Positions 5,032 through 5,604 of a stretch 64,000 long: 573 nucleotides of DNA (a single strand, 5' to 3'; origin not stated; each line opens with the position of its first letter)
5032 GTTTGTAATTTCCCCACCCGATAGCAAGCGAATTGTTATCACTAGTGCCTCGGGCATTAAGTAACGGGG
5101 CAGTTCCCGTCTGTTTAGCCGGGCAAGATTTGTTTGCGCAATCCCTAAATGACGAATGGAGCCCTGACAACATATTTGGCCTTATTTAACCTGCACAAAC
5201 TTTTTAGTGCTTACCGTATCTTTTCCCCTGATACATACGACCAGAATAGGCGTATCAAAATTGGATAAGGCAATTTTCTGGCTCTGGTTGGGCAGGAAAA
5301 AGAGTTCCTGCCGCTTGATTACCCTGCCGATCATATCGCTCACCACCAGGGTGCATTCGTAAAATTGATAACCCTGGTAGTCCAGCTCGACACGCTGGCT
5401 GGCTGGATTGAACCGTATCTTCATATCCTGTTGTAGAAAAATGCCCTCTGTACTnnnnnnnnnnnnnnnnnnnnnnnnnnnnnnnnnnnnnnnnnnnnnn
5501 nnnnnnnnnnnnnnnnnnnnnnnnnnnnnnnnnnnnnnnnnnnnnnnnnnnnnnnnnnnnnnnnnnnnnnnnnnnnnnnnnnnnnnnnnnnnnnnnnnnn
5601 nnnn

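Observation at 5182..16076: Three FG-GAP/VCBS + UnbV_ASPIC (CRTAC1-like) proteins interleaved with the GH32 genes of the fructan PUL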

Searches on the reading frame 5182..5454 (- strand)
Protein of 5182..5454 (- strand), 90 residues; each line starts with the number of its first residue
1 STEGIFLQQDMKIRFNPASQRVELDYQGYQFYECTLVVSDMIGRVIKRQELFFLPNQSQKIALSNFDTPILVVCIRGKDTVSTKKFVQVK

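Call 70: search_protein_families(library=pfam, proteins=[window:5182-5454:-], max_evalue=1)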
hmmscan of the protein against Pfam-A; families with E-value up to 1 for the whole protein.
window:5182-5454:- (90 aa): 1 family
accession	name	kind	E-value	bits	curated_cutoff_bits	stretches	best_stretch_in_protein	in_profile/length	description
PF18962.6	Por_Secre_tail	-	0.00058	20.5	27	1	16-87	4-74/75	Secretion system C-terminal sorting domain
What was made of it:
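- On T9SS type A cargo (for 5182-7071): 20.5 bits, E 6e-4, against a cut-off of 27, covering profile positions 4-74 of 75 (call 70).
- Checked: The T9SS tag of VCBS-C is only sub-threshold: Por_Secre_tail 20.5 bits against a cut-off of 27, E 6e-4 (call 70).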
